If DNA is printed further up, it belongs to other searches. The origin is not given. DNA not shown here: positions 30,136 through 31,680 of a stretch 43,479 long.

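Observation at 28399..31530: Orphan A-T didomain with the canonical Leu specificity code plus adjacent P450: a minimal cassette for hydroxylating carrier-tethered leucine, with no assembly line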

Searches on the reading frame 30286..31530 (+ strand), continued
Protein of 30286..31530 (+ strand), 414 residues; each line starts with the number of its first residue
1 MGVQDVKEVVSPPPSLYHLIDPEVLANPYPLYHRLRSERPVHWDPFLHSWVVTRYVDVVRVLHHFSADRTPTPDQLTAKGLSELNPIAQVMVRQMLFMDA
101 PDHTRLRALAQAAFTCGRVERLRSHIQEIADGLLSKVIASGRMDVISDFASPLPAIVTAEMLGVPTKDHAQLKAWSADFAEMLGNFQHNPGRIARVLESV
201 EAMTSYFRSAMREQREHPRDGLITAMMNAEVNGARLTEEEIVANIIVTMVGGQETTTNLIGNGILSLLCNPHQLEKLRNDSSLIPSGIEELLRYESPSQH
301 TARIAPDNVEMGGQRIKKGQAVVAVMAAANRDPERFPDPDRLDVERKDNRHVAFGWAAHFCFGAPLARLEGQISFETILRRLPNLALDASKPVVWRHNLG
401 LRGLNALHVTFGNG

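Call 30: find_encoding_contigs(protein=P0129, flank=10000, max_places=2)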
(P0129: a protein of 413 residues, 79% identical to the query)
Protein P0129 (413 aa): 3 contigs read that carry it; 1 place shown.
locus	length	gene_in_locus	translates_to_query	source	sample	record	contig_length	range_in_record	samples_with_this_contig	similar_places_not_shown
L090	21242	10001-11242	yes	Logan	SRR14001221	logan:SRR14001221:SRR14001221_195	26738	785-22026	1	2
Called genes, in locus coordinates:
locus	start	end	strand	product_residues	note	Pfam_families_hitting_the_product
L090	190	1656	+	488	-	PF00668:Condensation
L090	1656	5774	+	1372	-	PF00668:Condensation, PF00501:AMP-binding, PF13193:AMP-binding_C, PF00550:PP-binding, PF00975:Thioesterase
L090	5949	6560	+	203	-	-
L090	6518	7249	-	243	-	PF01144:CoA_trans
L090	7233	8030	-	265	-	PF01144:CoA_trans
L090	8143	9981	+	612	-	PF00501:AMP-binding, PF13193:AMP-binding_C, PF00550:PP-binding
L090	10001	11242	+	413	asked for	PF00067:p450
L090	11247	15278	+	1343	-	PF00668:Condensation, PF00501:AMP-binding, PF13193:AMP-binding_C, PF00550:PP-binding, PF00975:Thioesterase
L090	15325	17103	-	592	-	PF00664:ABC_membrane, PF00005:ABC_tran, PF13401:AAA_22 (weak)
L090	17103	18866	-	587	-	PF00664:ABC_membrane, PF00005:ABC_tran, PF02463:SMC_N (faint)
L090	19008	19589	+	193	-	PF04542:Sigma70_r2, PF08281:Sigma70_r4_2, PF04545:Sigma70_r4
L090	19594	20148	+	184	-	-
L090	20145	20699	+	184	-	-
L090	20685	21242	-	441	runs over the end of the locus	PF13660:DUF4147, PF05161:MOFRL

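Call 38: search_protein_families(library=pfam, proteins=[L075:6886-7998:+, L075:11420-12544:-, L075:12550-14268:-, L075:14272-15525:-, L075:15887-17185:-, L075:5079-5630:+, L075:3766-4728:+, L071:1438-2547:+, L071:5976-7043:-, L071:7112-8851:-])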
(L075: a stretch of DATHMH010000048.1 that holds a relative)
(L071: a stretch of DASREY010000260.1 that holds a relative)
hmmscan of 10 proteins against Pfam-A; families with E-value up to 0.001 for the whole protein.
L075:6886-7998:+ (370 aa): 0 families

L075:11420-12544:- (374 aa): 3 families
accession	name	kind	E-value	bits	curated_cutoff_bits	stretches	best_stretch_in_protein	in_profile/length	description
PF02563.21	Poly_export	-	1.6e-21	76.7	28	1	103-176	3-74/77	Polysaccharide biosynthesis/export protein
PF22461.2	SLBB_2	-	2.8e-18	66.2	27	2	186-262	3-79/79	SLBB domain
PF10531.15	SLBB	-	1.1e-15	57.6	27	2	187-229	3-46/55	SLBB domain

L075:12550-14268:- (572 aa): 2 families
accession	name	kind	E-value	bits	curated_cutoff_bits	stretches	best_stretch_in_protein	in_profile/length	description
PF24793.1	GINT1_N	-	1.5e-46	159.3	27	1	327-535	56-267/304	Glucosamine inositolphosphorylceramide transferase 1, N-terminal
PF04616.20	Glyco_hydro_43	-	1.4e-05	25.1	32.2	0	426-475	63-110/288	Glycosyl hydrolases family 43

L075:14272-15525:- (417 aa): 6 families
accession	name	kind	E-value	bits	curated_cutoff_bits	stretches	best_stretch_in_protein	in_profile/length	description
PF00534.26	Glycos_transf_1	-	2.9e-29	102.2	26.4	1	215-381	5-169/172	Glycosyl transferases group 1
PF13692.12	Glyco_trans_1_4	-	7.9e-29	101.2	27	1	226-370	2-142/142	Glycosyl transferases group 1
PF13439.12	Glyco_transf_4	-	9.5e-15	55.5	28.5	1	40-206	9-165/170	Glycosyltransferase Family 4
PF13579.12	Glyco_trans_4_4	-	1.9e-11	45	29.7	1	41-206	9-158/158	Glycosyl transferase 4-like domain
PF20706.3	GT4-conflict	-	9.6e-11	41.7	26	1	214-397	186-384/385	Family 4 Glycosyltransferase in conflict systems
PF13524.12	Glyco_trans_1_2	-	0.00069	20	25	0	276-399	16-143/144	Glycosyl transferase-like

L075:15887-17185:- (432 aa): 5 families
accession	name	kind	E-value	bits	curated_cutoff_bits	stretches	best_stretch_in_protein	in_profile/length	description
PF00534.26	Glycos_transf_1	-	1.7e-33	116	26.4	1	234-405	2-171/172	Glycosyl transferases group 1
PF13692.12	Glyco_trans_1_4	-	5.4e-32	111.4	27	1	248-390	2-140/142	Glycosyl transferases group 1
PF13439.12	Glyco_transf_4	-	1.4e-16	61.5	28.5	1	107-226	42-169/170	Glycosyltransferase Family 4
PF13579.12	Glyco_trans_4_4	-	2.5e-12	47.8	29.7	1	113-221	46-157/158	Glycosyl transferase 4-like domain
PF20706.3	GT4-conflict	-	4.9e-07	29.5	26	1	185-373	139-328/385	Family 4 Glycosyltransferase in conflict systems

L075:5079-5630:+ (183 aa): 1 family
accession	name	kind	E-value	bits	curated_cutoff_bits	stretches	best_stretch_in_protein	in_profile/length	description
PF04519.19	Bactofilin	-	5.3e-25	88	27.9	1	56-152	2-97/98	Polymer-forming cytoskeletal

L075:3766-4728:+ (320 aa): 1 family
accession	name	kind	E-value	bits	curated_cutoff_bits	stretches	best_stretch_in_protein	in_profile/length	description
PF00756.26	Esterase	-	4.4e-39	135.2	22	1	60-310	1-249/251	Putative esterase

L071:1438-2547:+ (369 aa): 0 families

L071:5976-7043:- (355 aa): 3 families
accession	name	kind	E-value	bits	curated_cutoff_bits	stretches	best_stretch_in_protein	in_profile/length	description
PF02563.21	Poly_export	-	2.2e-22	79.4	28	1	84-157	3-74/77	Polysaccharide biosynthesis/export protein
PF22461.2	SLBB_2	-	1e-18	67.7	27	2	249-328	3-79/79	SLBB domain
PF10531.15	SLBB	-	8.3e-17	61.2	27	2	168-213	3-50/55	SLBB domain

L071:7112-8851:- (579 aa): 1 family
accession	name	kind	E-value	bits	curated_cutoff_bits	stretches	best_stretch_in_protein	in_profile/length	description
PF24793.1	GINT1_N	-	2.4e-46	158.6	27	1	333-536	56-262/304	Glucosamine inositolphosphorylceramide transferase 1, N-terminal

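Call 44: search_protein_families(library=ncbifam, proteins=[window:30286-31530:+, L075:6886-7998:+], max_evalue=0.01)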
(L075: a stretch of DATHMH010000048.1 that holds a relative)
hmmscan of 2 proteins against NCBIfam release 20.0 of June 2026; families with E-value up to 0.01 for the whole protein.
window:30286-31530:+ (414 aa): 10 families
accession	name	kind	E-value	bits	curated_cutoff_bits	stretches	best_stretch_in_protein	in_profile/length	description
TIGR04538.1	P450_cycloAA_1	subfamily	3e-61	207.5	500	1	19-391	2-375/395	cytochrome P450, cyclodipeptide synthase-associated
NF041177.1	Cyp119_Thmprot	equivalog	7.4e-60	202.7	680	1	29-387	2-345/368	cytochrome P450 Cyp119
TIGR04458.1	CYP450_TxtE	equivalog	1.1e-56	192.2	500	1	19-409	4-400/403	4-nitrotryptophan synthase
TIGR04515.1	P450_rel_GT_act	subfamily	7.2e-51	173.7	343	1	27-388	32-365/386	P450-derived glycosyltransferase activator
NF045816.1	PentlenlactSyn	equivalog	5.1e-50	170.3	700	1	49-411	38-396/396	pentalenolactone synthase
NF041802.1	P450_SolI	exception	2.9e-37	128.2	850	1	26-387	30-400/424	solanimycin biosynthesis cytochrome P450 SolI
NF050147.1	aminopyruv_ApyO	equivalog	8.8e-15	54.3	525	1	83-410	68-420/444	RiPP biosynthesis cytochrome P450 ApyO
NF045812.1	PentlenOxigase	equivalog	4.4e-12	45.6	800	1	216-381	216-408/444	pentalenene oxygenase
NF051859.1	AlbFlvMonOxTrpSyn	equivalog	3.1e-06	26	700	1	212-347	230-383/457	bifunctional albaflavenone monooxygenase/terpene synthase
NF053744.1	FAProxCypCBc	equivalog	8.5e-05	21.3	600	1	98-350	87-342/416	CYP152 family fatty-acid peroxygenase CypC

L075:6886-7998:+ (370 aa): 0 families

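Call 49: find_encoding_contigs(protein=P0124, flank=10000, max_places=3)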
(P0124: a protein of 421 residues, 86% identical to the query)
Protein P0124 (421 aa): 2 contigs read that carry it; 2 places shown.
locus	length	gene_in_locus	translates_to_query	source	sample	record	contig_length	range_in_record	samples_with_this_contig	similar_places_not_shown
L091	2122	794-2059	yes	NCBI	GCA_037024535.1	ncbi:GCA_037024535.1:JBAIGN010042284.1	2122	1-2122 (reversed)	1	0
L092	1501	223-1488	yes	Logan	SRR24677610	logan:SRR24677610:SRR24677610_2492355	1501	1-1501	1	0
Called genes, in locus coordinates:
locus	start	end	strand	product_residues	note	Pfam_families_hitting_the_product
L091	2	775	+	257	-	?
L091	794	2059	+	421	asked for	PF00067:p450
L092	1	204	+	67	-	?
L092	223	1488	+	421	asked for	PF00067:p450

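Call 50: find_encoding_contigs(protein=P0125, flank=10000, max_places=2)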
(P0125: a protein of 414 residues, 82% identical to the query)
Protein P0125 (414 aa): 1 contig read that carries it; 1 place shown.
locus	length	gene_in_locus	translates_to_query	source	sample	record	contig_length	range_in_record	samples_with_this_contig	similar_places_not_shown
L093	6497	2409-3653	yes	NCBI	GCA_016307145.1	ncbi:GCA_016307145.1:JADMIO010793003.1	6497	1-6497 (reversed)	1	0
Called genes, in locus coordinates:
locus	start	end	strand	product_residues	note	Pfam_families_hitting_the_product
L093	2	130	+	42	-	?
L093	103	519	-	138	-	-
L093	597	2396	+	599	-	PF00501:AMP-binding, PF13193:AMP-binding_C, PF00550:PP-binding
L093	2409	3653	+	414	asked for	PF00067:p450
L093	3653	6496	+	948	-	?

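Call 51: predict_structure(alignment_id=A2)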
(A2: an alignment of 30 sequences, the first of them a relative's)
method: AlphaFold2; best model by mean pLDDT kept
length: 414 residues; sequences in the alignment: 30
mean_pLDDT: 69.6   pTM: 0.73
mean pLDDT of the five models: 69.6, 69.2, 66.0, 65.5, 62.7
residues with pLDDT >= 90: 87; 70-90: 125; 50-70: 122; < 50: 80
segments of 3 or more residues with pLDDT < 50: 1-10, 14-28, 39-58, 65-70, 297-303, 311-314, 321-328, 355-359
pLDDT, mean of each block of 10 residues (from residue 1): 35 48 49 52 38 45 50 55 60 56 55 65 92 93 93 89 87 81 56 73 89 87 81 75 77 80 91 94 89 64 53 53 48 65 80 51 73 94 91 68 81 67
secondary structure, 60 per line:
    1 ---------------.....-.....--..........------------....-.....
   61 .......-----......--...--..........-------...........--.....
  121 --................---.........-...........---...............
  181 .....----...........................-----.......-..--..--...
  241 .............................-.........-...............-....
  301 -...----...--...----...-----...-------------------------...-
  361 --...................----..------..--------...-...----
elements in order: H16-20 H22-26 H29-38 H51-54 H56-67 H73-78 H86-95 H103-113 H116-120 H123-138 E142-144 H145-150 H152-162 H166-185 H190-216 H222-228 H238-269 H271-279 H281-295 H297-300 E302-304 E309-311 E314-316 E321-323 H363-381 E404-406 E408-410
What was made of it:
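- The P450 model was mediocre (pLDDT 69.6, call 51).
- Tried and rejected: AlphaFold model of the P450: pLDDT only 69.6 (call 51).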

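Call 53: fold_search(model_id=the predicted structure, library=pdb)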
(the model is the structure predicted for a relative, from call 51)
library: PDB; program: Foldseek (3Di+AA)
matches with E <= 10: 1575; with E <= 0.001: 1519
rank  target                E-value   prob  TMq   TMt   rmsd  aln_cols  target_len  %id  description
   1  3ejb_D                8.6e-22  1.00  0.76  0.81   5.5       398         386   37  Crystal Structure of P450BioI in complex with tetradecanoic acid ligated Acyl Carrier Protein (released 2008-10-07)
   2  3ejb_H                1.0e-21  1.00  0.76  0.81   5.5       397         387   37  Crystal Structure of P450BioI in complex with tetradecanoic acid ligated Acyl Carrier Protein (released 2008-10-07)
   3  3eje_H                2.7e-21  1.00  0.75  0.81   5.6       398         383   37  Crystal Structure of P450BioI in complex with octadec-9Z-enoic acid ligated Acyl Carrier Protein (released 2008-10-07)
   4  4yzr                  3.4e-21  1.00  0.72  0.76   7.0       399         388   35  Bacillus subtilis 168 Bacillaene Polyketide Synthase (PKS) Cytochrome P450 PksS (released 2016-04-13)
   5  3ejd_B                3.6e-21  1.00  0.76  0.82   5.5       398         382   37  Crystal Structure of P450BioI in complex with hexadec-9Z-enoic acid ligated Acyl Carrier Protein (released 2008-10-07)
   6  3ejd_D                5.3e-21  1.00  0.76  0.81   5.5       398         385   37  Crystal Structure of P450BioI in complex with hexadec-9Z-enoic acid ligated Acyl Carrier Protein (released 2008-10-07)
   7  3ejd_F                5.8e-21  1.00  0.75  0.81   5.5       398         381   37  Crystal Structure of P450BioI in complex with hexadec-9Z-enoic acid ligated Acyl Carrier Protein (released 2008-10-07)
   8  3ejb_B                9.1e-21  1.00  0.75  0.81   5.5       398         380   37  Crystal Structure of P450BioI in complex with tetradecanoic acid ligated Acyl Carrier Protein (released 2008-10-07)
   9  3ejd_H                1.0e-20  1.00  0.75  0.81   5.5       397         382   37  Crystal Structure of P450BioI in complex with hexadec-9Z-enoic acid ligated Acyl Carrier Protein (released 2008-10-07)
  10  3ejb_F                1.1e-20  1.00  0.75  0.81   5.5       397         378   36  Crystal Structure of P450BioI in complex with tetradecanoic acid ligated Acyl Carrier Protein (released 2008-10-07)
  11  3eje_D                1.4e-20  1.00  0.76  0.81   5.5       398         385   37  Crystal Structure of P450BioI in complex with octadec-9Z-enoic acid ligated Acyl Carrier Protein (released 2008-10-07)
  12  3eje_F                1.7e-20  1.00  0.76  0.82   5.5       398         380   37  Crystal Structure of P450BioI in complex with octadec-9Z-enoic acid ligated Acyl Carrier Protein (released 2008-10-07)
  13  8yhn                  1.9e-20  1.00  0.75  0.78   5.7       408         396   35  Crystal structure of Cytochrome P450 107P2 from streptomyces avermitilis (released 2025-03-05)
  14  6gk5                  2.1e-20  1.00  0.76  0.78   5.8       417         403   37  Crystal structure of cytochrome P450 CYP267B1 from Sorangium cellulosum So ce56 (released 2018-08-08)
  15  3eje_B                2.3e-20  1.00  0.75  0.82   5.5       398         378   37  Crystal Structure of P450BioI in complex with octadec-9Z-enoic acid ligated Acyl Carrier Protein (released 2008-10-07)
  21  6gmf                  3.6e-19  1.00  0.71  0.76   6.5       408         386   35  Structure of Cytochrome P450 CYP109Q5 from Chondromyces apiculatus (released 2019-03-27)
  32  8w6z_A                2.8e-18  1.00  0.73  0.76   4.9       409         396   34  Substrate-bound crystal structure of a P450 enzyme DmlH that catalyze intramolecular phenol coupling in the biosynthes (released 2024-06-12)
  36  2bvj_B                3.7e-18  1.00  0.71  0.74   5.2       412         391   37  Ligand-free structure of cytochrome P450 PikC (CYP107L1) (released 2006-07-03)
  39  7xbn_A                5.7e-18  1.00  0.72  0.75   5.2       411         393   36  Crystal Structure of YC-17-bound cytochrome P450 PikC with the unnatural amino acid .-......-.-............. incorpora (released 2023-02-15)
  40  7tlo_B                5.7e-18  1.00  0.68  0.71   9.8       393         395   28  X-ray crystal structure of substrate free cytochrome P450 CYP142A3 from Mycobacterium Marinum (released 2022-09-14)
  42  7xbm_A                6.0e-18  1.00  0.71  0.74   5.9       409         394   37  Crystal Structure of cytochrome P450 PikC with the unnatural amino acid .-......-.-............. incorporated at posit (released 2023-02-15)
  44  8gue_B                6.6e-18  1.00  0.71  0.75   5.2       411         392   36  Crystal Structure of narbomycin-bound cytochrome P450 PikC with the unnatural amino acid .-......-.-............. inco (released 2023-02-15)
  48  2z3u                  6.9e-18  1.00  0.72  0.72   6.3       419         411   30  Crystal Structure of Chromopyrrolic Acid Bound Cytochrome P450 StaP (CYP245A1) (released 2007-07-03)
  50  2y46_A                7.2e-18  1.00  0.64  0.67   4.3       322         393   36  Structure of the mixed-function P450 MycG in complex with mycinamicin IV in C 2 2 21 space group (released 2012-01-25)
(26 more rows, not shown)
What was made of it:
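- On BioI / CYP107H pimeloyl-ACP synthase (name given by JGI to several family members): 37% identity to BioI (call 53).
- Tried and rejected: The fold search (call 53) therefore adds little beyond the sequence ranking.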

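Call 60: search_solved_structures(query=L075:6886-7998:+, max_evalue=1)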
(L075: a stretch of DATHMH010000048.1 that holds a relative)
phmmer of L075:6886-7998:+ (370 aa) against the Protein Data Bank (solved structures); distinct sequences matched with E-value up to 1: 3.
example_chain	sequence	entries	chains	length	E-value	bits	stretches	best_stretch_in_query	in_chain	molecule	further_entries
1nkw_O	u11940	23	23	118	0.3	13.1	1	210-289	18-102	50S ribosomal protein L20 | ribosomal protein L20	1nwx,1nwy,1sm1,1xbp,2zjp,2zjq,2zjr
4v49_BO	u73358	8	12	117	0.3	13.1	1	210-289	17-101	50S ribosomal protein L20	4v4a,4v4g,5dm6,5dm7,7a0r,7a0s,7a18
5wbi_A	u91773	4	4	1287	0.48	12.4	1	79-121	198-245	Regulatory-associated protein of TOR 1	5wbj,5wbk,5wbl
